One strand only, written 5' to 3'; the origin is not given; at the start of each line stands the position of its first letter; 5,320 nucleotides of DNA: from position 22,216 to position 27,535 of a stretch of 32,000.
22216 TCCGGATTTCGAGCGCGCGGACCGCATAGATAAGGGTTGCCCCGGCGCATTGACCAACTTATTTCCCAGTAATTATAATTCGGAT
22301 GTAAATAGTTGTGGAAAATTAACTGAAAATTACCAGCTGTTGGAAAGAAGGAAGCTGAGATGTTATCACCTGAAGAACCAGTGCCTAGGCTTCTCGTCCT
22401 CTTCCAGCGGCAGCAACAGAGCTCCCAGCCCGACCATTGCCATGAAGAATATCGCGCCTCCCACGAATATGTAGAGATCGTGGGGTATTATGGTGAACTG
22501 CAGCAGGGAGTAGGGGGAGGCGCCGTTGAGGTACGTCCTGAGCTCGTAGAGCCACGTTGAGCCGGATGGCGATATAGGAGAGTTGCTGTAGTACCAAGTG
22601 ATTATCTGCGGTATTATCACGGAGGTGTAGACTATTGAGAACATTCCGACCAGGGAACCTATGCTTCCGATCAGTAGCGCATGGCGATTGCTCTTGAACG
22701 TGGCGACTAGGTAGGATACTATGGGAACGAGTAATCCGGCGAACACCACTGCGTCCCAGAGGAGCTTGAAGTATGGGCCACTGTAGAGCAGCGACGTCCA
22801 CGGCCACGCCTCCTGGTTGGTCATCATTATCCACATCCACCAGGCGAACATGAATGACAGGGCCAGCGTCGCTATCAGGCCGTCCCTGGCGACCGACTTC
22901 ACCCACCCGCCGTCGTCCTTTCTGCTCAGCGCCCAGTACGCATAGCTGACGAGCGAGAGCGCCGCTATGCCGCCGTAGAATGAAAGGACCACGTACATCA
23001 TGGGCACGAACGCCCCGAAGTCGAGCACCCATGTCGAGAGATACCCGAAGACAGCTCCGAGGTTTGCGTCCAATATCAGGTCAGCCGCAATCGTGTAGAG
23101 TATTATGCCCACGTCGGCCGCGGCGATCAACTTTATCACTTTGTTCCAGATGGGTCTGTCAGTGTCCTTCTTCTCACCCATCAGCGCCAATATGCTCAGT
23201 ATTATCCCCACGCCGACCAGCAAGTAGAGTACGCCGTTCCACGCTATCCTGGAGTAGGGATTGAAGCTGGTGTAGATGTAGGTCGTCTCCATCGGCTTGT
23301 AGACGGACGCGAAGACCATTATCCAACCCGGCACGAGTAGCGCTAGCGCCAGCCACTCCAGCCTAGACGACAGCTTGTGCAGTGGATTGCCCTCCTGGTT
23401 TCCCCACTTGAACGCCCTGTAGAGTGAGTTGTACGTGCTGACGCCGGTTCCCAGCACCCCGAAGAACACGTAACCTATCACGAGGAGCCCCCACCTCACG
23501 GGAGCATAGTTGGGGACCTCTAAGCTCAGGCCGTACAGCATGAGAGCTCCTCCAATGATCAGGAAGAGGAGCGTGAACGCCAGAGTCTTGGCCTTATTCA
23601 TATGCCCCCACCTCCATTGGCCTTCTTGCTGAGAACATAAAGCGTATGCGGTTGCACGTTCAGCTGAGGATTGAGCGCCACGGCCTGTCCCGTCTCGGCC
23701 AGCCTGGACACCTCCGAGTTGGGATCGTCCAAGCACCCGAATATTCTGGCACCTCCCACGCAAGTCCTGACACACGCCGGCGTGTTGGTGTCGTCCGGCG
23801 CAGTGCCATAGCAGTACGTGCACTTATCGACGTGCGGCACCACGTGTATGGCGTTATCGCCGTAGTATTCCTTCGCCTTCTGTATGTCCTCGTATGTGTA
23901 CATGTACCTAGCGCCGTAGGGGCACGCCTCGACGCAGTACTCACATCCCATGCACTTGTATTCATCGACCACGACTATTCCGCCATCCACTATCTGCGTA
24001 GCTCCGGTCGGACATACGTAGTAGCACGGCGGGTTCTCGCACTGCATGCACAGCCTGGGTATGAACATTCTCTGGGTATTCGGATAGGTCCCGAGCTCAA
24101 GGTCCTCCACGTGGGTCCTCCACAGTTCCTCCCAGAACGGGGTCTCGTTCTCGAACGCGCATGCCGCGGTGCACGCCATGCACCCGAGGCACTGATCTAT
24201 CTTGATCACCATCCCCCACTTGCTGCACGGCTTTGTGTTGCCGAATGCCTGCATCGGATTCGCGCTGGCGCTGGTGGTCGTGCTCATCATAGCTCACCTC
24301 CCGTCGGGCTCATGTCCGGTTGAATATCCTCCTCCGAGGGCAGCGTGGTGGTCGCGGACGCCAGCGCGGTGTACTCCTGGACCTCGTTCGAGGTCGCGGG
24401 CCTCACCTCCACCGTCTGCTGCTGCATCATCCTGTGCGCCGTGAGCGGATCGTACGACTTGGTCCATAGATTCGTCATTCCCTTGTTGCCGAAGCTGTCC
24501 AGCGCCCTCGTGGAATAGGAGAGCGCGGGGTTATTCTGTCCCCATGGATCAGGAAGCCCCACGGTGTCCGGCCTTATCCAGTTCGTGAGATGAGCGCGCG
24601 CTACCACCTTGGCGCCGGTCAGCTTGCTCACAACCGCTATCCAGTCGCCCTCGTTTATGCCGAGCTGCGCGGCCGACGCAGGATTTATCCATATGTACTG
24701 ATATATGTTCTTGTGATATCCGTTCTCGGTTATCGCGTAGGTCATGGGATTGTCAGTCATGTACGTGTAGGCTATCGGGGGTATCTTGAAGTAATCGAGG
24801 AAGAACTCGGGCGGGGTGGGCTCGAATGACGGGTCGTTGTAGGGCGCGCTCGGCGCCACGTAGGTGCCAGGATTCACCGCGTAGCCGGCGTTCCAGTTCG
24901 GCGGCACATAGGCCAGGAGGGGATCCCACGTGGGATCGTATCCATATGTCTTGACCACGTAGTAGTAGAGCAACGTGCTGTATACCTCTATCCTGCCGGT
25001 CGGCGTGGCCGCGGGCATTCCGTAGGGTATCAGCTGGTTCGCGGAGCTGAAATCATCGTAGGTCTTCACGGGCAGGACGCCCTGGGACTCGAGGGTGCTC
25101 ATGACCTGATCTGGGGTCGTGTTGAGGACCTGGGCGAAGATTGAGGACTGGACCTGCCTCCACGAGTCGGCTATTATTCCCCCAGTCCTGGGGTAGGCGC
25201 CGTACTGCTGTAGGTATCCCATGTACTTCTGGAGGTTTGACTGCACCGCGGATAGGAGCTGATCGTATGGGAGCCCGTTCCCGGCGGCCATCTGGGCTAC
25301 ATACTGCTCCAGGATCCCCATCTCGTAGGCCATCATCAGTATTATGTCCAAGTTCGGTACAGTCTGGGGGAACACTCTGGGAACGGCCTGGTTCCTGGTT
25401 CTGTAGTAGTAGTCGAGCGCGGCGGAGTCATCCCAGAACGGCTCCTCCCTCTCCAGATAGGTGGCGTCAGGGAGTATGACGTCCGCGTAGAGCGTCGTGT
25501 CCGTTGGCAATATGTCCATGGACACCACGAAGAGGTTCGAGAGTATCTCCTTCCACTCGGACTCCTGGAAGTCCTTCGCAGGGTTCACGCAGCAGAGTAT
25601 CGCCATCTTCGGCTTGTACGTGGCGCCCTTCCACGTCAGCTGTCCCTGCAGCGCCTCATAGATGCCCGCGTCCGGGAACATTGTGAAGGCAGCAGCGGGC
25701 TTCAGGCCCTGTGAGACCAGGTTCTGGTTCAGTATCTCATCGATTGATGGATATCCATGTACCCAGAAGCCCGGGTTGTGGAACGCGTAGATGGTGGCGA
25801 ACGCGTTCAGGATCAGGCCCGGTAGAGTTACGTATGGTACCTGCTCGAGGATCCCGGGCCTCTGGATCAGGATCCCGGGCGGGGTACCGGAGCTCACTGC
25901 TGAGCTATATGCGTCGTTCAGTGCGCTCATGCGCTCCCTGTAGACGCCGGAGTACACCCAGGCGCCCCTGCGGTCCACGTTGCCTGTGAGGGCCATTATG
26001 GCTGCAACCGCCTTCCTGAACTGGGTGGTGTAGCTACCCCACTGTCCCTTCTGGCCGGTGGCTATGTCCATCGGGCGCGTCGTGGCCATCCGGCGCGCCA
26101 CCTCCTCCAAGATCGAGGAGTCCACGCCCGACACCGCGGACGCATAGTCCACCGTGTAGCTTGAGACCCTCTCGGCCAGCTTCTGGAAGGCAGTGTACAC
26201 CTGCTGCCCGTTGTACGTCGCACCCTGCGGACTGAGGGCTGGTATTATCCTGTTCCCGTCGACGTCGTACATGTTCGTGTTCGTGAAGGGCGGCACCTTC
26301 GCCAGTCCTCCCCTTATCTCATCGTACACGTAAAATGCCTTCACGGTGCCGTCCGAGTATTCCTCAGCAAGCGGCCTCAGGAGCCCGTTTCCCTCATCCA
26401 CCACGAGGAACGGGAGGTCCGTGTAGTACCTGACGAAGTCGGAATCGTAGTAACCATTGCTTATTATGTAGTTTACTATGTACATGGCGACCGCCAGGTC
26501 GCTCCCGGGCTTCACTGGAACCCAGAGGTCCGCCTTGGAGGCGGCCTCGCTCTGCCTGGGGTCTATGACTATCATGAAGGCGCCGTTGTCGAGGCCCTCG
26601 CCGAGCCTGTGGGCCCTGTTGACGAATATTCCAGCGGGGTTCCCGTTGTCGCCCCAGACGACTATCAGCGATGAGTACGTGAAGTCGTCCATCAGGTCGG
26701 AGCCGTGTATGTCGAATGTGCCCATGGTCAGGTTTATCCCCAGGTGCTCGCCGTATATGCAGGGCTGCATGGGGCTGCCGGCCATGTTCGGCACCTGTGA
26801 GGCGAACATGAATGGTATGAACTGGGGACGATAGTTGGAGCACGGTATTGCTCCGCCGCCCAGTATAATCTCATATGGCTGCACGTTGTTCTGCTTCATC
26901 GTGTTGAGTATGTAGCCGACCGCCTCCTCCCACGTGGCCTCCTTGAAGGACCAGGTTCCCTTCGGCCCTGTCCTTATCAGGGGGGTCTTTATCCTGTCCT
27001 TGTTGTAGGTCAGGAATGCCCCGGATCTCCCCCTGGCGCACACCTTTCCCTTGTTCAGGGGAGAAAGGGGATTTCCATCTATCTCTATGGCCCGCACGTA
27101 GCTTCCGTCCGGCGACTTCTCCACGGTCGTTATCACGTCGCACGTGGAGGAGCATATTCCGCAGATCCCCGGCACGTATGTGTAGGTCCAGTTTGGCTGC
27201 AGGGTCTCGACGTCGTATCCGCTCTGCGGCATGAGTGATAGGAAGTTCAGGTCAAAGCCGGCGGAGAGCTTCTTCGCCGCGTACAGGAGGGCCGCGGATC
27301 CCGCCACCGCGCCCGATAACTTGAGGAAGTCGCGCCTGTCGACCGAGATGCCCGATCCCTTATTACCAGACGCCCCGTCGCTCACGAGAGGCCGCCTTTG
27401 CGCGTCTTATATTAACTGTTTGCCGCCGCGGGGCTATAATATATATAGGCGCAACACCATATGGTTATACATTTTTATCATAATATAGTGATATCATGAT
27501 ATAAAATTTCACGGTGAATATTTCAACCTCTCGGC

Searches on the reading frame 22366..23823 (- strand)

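Call 10: search_protein_families(library=pfam, proteins=[window:22366-23823:-], max_evalue=0.01)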
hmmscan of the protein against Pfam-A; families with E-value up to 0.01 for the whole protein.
window:22366-23823:- (485 aa): 1 family
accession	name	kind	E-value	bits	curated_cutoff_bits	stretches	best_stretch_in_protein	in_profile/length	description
PF03916.19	NrfD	-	9.8e-36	124.4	25.8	1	106-403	6-306/313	Polysulphide reductase, NrfD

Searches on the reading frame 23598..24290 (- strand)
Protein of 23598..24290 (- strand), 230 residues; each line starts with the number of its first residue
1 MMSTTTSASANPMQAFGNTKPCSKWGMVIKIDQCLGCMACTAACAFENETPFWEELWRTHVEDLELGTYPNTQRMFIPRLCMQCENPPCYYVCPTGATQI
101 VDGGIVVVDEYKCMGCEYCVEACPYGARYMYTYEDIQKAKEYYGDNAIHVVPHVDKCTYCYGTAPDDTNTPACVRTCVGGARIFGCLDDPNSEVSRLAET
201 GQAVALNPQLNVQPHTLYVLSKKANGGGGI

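Call 10: search_protein_families(library=pfam, proteins=[window:23598-24290:-], max_evalue=0.01)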
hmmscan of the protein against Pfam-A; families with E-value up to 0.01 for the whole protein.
window:23598-24290:- (230 aa): 12 families
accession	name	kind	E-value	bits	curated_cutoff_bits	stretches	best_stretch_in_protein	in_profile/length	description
PF13247.11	Fer4_11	-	2.6e-12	47.2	26.2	1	74-185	3-98/100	4Fe-4S dicluster domain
PF13237.11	Fer4_10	-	3.5e-12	46.5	25.5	3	78-124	6-53/53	4Fe-4S dicluster domain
PF12838.12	Fer4_7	-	6.9e-11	42.9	27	2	112-178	1-49/52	4Fe-4S dicluster domain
PF13187.11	Fer4_9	-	6.6e-10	39.3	27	3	81-127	2-51/52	4Fe-4S dicluster domain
PF12797.12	Fer4_2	-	2.3e-08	33.9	24.5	2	105-125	2-22/22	4Fe-4S binding domain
PF00037.32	Fer4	-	8.2e-08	32.2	21.1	1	106-128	1-23/24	4Fe-4S binding domain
PF12837.12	Fer4_6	-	5.3e-07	29.7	25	2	105-127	1-23/24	4Fe-4S binding domain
PF14697.11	Fer4_21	-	1.8e-06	28.4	35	1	80-125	7-53/59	4Fe-4S dicluster domain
PF13183.11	Fer4_8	-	2.1e-06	28.6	27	1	31-96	2-67/68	4Fe-4S dicluster domain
PF12798.12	Fer4_3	-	0.00025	22.1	27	0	113-127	1-15/15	4Fe-4S binding domain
PF25160.1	LdpA_Fe-S-bd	-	0.001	19.3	27.6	1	83-127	4-42/49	LdpA Fe-S cluster-binding domain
PF13534.11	Fer4_17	-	0.0015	19.5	22.2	0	112-160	1-49/61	4Fe-4S dicluster domain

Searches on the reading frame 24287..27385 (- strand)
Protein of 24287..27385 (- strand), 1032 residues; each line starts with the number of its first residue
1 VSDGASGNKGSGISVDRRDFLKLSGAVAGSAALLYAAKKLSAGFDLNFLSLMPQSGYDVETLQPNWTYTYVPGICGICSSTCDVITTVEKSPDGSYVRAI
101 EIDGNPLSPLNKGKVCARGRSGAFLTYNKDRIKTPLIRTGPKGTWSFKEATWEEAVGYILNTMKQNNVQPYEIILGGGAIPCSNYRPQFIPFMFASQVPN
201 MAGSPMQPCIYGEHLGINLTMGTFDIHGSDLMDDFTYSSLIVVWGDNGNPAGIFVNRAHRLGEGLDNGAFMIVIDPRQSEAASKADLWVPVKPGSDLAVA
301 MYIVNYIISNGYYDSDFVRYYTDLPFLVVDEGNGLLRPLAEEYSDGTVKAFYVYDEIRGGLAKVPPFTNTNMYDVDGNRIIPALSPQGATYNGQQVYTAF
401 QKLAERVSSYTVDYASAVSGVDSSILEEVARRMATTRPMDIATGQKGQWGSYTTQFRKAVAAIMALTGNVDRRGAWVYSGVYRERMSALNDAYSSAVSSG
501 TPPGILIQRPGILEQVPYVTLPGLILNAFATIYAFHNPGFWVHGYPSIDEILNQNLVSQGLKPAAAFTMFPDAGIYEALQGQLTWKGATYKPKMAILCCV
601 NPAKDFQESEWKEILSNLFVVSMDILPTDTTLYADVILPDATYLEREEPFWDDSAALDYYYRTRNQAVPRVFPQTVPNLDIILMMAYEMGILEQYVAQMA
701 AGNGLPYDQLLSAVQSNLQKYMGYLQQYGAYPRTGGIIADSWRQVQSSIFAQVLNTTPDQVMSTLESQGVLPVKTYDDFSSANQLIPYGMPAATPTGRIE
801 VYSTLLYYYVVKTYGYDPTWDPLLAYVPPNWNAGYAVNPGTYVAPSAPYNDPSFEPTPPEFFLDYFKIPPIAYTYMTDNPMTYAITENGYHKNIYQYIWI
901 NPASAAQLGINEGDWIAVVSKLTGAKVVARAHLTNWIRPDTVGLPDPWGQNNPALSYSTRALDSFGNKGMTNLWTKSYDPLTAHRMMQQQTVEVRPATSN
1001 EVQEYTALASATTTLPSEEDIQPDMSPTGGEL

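Call 10: search_protein_families(library=pfam, proteins=[window:24287-27385:-], max_evalue=0.01)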
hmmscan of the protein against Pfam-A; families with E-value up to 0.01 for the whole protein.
window:24287-27385:- (1032 aa): 4 families
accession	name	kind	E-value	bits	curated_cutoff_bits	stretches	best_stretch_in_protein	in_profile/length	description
PF00384.28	Molybdopterin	-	1.3e-24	87.3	24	1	131-652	1-322/353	Molybdopterin oxidoreductase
PF01568.27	Molydop_binding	-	9e-13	48.7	26.8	1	890-982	23-101/110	Molydopterin dinucleotide binding domain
PF04879.21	Molybdop_Fe4S4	-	1.9e-08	34.6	22.7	1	69-128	2-55/55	Molybdopterin oxidoreductase Fe4S4 domain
PF10518.14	TAT_signal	-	8.8e-05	22.7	22.7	1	15-33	2-20/21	TAT (twin-arginine translocation) pathway signal sequence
